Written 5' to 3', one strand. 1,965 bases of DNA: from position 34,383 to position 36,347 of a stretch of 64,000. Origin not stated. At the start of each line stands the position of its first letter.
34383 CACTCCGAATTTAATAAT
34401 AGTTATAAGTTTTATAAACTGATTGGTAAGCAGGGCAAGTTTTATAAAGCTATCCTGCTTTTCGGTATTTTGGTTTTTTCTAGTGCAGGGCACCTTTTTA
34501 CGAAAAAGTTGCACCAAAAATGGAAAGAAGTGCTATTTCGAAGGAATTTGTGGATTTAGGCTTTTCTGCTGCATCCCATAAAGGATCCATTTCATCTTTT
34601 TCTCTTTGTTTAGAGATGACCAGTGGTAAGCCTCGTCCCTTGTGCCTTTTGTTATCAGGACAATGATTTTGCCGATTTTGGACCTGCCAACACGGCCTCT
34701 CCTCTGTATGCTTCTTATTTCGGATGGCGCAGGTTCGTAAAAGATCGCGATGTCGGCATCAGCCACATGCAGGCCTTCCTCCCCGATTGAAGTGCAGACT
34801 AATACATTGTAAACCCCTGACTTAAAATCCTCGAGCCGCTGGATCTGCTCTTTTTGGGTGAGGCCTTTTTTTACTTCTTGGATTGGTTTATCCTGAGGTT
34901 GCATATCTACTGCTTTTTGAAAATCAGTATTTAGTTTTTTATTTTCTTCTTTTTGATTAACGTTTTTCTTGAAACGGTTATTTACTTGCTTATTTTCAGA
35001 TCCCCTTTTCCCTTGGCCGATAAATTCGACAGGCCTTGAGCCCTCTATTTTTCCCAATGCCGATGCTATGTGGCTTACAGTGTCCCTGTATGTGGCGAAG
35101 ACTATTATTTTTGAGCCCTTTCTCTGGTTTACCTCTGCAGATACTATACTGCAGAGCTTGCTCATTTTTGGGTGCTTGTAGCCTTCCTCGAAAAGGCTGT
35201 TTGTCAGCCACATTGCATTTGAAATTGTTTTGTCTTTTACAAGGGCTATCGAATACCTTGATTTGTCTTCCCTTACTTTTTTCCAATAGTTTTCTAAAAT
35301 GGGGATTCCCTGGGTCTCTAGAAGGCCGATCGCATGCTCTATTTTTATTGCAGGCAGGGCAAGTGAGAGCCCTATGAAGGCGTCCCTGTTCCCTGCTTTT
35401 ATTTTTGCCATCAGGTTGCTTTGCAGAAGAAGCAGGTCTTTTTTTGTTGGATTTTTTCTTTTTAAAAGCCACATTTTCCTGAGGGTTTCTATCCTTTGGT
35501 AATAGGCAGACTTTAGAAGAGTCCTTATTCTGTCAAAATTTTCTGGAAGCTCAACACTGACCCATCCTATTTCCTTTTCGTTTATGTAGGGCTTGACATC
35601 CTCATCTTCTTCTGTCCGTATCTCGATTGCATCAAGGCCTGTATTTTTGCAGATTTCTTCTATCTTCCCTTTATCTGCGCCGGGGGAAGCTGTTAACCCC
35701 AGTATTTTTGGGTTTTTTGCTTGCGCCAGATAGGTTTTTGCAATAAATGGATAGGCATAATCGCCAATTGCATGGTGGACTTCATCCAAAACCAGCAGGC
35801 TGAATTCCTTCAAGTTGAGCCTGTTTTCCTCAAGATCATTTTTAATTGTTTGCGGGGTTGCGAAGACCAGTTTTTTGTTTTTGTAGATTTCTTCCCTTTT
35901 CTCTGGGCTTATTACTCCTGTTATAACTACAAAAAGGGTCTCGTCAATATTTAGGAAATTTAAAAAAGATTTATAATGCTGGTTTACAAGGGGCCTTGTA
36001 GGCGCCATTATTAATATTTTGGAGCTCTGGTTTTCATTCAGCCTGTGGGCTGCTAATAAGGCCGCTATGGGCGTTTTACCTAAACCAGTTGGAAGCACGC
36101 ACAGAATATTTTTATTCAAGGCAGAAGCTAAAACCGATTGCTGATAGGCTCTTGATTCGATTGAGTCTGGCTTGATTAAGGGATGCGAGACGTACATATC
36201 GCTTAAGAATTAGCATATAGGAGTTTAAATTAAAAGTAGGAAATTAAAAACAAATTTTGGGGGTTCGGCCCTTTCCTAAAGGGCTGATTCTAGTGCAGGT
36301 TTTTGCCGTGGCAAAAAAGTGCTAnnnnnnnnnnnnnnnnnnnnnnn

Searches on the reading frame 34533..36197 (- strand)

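Call 7: search_protein_families(library=pfam, proteins=[window:34533-36197:-], max_evalue=0.1)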
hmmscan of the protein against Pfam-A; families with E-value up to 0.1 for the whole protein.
window:34533-36197:- (554 aa): 8 families
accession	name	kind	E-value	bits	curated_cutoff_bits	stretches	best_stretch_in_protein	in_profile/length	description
PF00270.35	DEAD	-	1.7e-26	93.4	26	1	17-173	2-161/167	DEAD/DEAH box helicase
PF04851.21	ResIII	-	6.8e-26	91.6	22.5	1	13-172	2-162/164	Type III restriction enzyme, res subunit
PF00271.37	Helicase_C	-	4.5e-23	82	23.5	1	436-506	39-109/110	Helicase conserved C-terminal domain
PF21210.2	RNA_helicase_helical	-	8.8e-12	45.5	27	1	236-326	8-104/108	Putative ATP-dependent RNA helicase, helical bundle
PF02562.22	PhoH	-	0.0002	21.3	27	1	13-85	2-71/205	PhoH-like protein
PF05127.21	NAT10_TcmA_helicase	-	0.0018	18.6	22.7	1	38-139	7-97/176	RNA cytidine acetyltransferase NAT10/TcmA, helicase domain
PF22590.2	Cas3-like_C_2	-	0.0042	17.8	27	1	436-506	62-104/106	CRISPR-associated nuclease/helicase Cas3, C-terminal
PF13245.12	AAA_19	-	0.081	13.5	25.1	0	19-68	1-51/134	AAA domain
